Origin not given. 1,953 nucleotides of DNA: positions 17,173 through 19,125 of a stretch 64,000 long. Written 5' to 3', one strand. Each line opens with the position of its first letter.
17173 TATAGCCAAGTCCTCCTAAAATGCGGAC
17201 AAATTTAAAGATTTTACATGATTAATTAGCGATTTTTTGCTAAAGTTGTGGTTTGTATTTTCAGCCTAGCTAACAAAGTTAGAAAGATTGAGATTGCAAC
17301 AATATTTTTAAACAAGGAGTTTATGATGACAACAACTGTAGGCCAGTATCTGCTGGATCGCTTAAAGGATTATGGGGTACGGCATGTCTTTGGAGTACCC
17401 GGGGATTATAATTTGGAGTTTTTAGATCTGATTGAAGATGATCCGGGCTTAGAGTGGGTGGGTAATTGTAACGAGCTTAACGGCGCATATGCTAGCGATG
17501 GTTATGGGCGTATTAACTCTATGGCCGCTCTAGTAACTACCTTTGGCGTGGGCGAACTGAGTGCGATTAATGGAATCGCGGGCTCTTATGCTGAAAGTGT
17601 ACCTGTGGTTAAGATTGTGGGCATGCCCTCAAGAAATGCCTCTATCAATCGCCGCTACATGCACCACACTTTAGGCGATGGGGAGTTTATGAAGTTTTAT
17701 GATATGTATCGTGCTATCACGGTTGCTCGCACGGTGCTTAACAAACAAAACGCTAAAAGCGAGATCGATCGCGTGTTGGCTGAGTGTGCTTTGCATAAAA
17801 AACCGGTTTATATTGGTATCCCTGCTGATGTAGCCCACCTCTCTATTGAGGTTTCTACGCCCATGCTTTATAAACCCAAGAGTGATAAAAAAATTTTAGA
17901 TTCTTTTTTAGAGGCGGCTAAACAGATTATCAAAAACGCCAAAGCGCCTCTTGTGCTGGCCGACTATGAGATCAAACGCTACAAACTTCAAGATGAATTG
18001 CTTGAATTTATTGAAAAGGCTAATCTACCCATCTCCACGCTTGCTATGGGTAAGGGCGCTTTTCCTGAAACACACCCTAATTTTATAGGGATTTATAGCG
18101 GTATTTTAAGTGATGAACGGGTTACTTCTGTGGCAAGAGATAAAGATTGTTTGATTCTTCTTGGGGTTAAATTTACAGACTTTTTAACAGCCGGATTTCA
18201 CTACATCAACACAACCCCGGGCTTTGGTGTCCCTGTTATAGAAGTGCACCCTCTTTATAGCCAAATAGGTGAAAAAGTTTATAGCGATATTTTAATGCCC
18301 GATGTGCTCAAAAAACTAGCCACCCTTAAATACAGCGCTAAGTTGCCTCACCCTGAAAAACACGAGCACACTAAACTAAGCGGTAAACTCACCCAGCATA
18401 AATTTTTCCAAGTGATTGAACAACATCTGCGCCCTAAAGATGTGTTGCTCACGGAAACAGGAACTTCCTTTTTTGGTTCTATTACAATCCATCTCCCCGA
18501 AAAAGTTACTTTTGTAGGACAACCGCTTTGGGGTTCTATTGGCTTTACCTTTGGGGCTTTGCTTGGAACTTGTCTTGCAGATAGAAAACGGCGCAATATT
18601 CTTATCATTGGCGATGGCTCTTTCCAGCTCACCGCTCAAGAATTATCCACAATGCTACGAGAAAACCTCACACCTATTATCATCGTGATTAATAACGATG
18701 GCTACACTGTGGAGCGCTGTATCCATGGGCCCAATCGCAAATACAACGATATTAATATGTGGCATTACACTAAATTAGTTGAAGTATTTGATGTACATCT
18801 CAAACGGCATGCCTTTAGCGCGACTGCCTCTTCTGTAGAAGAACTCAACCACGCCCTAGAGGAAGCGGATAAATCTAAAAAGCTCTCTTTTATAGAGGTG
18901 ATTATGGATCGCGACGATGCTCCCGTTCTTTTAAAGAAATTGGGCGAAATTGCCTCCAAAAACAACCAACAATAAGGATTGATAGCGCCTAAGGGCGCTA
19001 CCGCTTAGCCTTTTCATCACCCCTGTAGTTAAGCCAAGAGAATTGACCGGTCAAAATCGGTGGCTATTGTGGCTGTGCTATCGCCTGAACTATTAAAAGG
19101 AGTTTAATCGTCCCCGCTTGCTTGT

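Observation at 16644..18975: Divergent padC / ipdC-like pair: a two-enzyme aromatic-acid decarboxylation module unexpected in a Helicobacter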

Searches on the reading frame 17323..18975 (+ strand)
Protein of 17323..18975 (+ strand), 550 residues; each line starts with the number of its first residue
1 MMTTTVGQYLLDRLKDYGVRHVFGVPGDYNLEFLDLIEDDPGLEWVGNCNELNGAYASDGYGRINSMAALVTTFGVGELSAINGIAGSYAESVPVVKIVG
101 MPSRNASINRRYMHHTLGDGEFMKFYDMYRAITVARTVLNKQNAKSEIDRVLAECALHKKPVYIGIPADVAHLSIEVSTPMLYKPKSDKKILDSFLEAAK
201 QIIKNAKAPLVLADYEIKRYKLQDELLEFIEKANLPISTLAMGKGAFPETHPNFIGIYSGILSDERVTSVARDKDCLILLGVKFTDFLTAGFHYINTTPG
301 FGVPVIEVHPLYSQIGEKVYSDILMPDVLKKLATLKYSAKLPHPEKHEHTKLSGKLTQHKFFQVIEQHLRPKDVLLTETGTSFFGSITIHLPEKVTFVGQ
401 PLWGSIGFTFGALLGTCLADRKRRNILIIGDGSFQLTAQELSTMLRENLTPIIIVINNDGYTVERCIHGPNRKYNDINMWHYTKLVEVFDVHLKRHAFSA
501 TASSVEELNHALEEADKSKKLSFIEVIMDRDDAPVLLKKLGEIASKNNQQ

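Call 3: search_protein_families(library=pfam, proteins=[window:17323-18975:+])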
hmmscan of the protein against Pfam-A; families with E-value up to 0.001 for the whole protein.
window:17323-18975:+ (550 aa): 3 families
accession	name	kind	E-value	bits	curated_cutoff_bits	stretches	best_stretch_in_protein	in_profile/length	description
PF02776.23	TPP_enzyme_N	-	4.5e-27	94.6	26.8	1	5-106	2-104/119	Thiamine pyrophosphate enzyme, N-terminal TPP binding domain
PF00205.28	TPP_enzyme_M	-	4.5e-25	88.4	30.4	1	197-322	2-123/137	Thiamine pyrophosphate enzyme, central domain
PF02775.26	TPP_enzyme_C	-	3.9e-20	72.6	21.9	1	390-526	14-151/151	Thiamine pyrophosphate enzyme, C-terminal TPP binding domain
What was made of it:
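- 17323..18975 (+): TPP/Mg-dependent 2-keto-acid decarboxylase of the PDC/IPDC/KdcA family, 550 aa. PF02776, PF00205 and PF02775 (call 3).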

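Call 4: search_protein_families(library=ncbifam, proteins=[window:17323-18975:+])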
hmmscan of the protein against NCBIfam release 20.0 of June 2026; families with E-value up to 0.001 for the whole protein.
window:17323-18975:+ (550 aa): 51 families (the best 25 are shown)
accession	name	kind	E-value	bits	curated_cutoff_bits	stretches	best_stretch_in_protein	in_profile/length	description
TIGR03393.1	indolpyr_decarb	equivalog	7.5e-170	566.2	946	1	5-540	2-538/539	indolepyruvate decarboxylase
TIGR03394.1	indol_phenyl_DC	equivalog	4.9e-63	213.8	554.5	1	8-531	4-523/535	indolepyruvate/phenylpyruvate decarboxylase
TIGR00118.1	acolac_lg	equivalog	5.5e-41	140.7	538.35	1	7-532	4-538/557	biosynthetic-type acetolactate synthase large subunit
NF006052.0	PRK08199.1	subfamily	1e-40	139.6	539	1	3-543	7-551/559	thiamine pyrophosphate protein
NF006187.0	PRK08322.1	equivalog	1.6e-40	139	509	1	7-543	5-544/548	acetolactate synthase large subunit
NF004919.0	PRK06276.1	equivalog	5.8e-39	133.9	866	1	8-533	5-543/582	acetolactate synthase large subunit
NF004710.0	PRK06048.1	equivalog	6.6e-39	133.8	976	1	6-532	10-541/561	acetolactate synthase large subunit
NF005712.0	PRK07524.1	subfamily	1.1e-38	133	500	2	3-285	2-276/536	5-guanidino-2-oxopentanoate decarboxylase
NF006122.0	PRK08266.1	subfamily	1.6e-35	122.6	571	1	1-534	1-530/543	hypothetical protein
NF005470.0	PRK07064.1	equivalog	6.3e-33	114.6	495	1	2-528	3-529/552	thiamine pyrophosphate-binding protein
NF006377.0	PRK08611.1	equivalog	9.9e-33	113.5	742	1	1-538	1-539/576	pyruvate oxidase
NF005824.0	PRK07710.1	equivalog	1.1e-30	106.6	976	1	5-476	18-499/573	acetolactate synthase large subunit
NF005713.0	PRK07525.1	subfamily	1.3e-30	106.4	620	2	3-299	5-292/592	sulfoacetaldehyde acetyltransferase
NF006524.0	PRK08978.1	equivalog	1.5e-30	106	738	1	8-528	5-524/548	acetolactate synthase 2 catalytic subunit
NF005584.0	PRK07282.1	equivalog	1.1e-29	103.5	970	1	6-461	12-475/566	acetolactate synthase large subunit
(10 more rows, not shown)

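Call 6: search_solved_structures(query=window:17323-18975:+, show_alignments=2)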
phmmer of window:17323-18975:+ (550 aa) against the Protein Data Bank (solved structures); distinct sequences matched with E-value up to 0.001: 149 (the best 60 are shown).
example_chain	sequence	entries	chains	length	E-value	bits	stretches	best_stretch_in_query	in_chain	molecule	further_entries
9msa_C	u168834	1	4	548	3.6e-144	484.5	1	5-549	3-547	Alpha-ketoisovalerate decarboxylase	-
6vgs_AAA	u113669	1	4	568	6.6e-144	483.6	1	5-549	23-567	Alpha-keto acid decarboxylase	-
2vbf_A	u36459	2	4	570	1.1e-143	482.8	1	4-548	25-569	BRANCHED-CHAIN ALPHA-KETOACID DECARBOXYLASE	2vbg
8zk6_A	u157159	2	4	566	1.1e-135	456.5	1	5-541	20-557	Indolepyruvate decarboxylase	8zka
8zk7_A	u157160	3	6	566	1.4e-134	452.8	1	5-541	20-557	Indolepyruvate decarboxylase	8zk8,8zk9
1ovm_A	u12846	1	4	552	1.8e-132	445.9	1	5-541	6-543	Indole-3-pyruvate decarboxylase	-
2vjy_A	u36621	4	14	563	8.5e-119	400.7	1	3-548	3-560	PYRUVATE DECARBOXYLASE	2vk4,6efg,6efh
1qpb_A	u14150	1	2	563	1.2e-112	380.4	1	3-546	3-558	PYRUVATE DECARBOXYLASE (FORM B)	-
9axw_AA1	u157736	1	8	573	1.4e-112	380.2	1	4-546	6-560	branched-chain-2-oxoacid decarboxylase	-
1pyd_A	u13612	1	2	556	7.2e-112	377.9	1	3-540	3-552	PYRUVATE DECARBOXYLASE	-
2w93_A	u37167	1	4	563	1e-111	377.4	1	3-546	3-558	PYRUVATE DECARBOXYLASE ISOZYME 1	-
1pvd_A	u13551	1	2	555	1.1e-111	377.2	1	4-540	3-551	PYRUVATE DECARBOXYLASE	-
2vk8_A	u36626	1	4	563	1.4e-111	376.9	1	3-546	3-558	PYRUVATE DECARBOXYLASE ISOZYME 1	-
2vk1_A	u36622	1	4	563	1.1e-110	374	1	3-546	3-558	PYRUVATE DECARBOXYLASE ISOZYME 1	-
8hp2_A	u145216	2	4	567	9.5e-102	344.5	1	3-538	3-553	Pyruvate decarboxylase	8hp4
2nxw_A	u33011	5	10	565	1.6e-43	152.3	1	7-485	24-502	PHENYL-3-PYRUVATE DECARBOXYLASE | Phenylpyruvate decarboxylase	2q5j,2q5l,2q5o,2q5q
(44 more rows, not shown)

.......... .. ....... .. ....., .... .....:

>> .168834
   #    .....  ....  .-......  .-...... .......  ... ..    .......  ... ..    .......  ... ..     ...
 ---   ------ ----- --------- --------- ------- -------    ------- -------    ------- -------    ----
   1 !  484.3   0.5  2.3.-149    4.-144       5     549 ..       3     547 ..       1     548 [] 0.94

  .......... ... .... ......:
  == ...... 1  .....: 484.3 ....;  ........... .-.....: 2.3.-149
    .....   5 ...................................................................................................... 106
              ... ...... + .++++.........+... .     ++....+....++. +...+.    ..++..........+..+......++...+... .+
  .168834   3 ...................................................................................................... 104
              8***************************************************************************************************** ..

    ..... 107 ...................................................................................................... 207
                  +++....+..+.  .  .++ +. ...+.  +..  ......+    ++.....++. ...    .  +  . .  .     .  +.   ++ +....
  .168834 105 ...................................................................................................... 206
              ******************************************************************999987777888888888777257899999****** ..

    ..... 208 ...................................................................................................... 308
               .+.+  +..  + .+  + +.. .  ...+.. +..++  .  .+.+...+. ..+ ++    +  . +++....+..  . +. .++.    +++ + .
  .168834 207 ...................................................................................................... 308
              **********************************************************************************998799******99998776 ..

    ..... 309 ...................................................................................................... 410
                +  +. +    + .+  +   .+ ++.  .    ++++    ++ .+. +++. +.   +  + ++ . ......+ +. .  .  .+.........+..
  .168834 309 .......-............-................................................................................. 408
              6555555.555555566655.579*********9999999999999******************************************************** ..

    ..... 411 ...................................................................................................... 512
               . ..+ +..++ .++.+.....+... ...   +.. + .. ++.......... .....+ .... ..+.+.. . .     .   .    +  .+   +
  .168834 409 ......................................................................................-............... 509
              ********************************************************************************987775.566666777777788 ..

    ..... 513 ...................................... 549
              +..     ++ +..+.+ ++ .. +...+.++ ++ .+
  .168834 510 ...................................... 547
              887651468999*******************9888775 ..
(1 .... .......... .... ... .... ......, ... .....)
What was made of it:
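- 17323..18975 (+): KivD/KdcA 483-485 bits, IPDC 446-457, yeast PDC about 380-400 (call 6).
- Closest known: Enterobacter cloacae indole-3-pyruvate decarboxylase. Same: It is the second-best group of solved relatives (446-457 bits) and TIGR03393 is the best NCBIfam model (calls 4, 6).
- Checked: Acetolactate synthases score below 92 bits (call 6).
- KdcA-type enzymes accept phenylpyruvate and IPDC is the second-best solved relative (call 6). Overall similarity is highest to KivD/KdcA (call 6).
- Tried and rejected: Acetolactate synthase or another TPP family for the plus-strand gene: rejected on scores (calls 4, 6).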
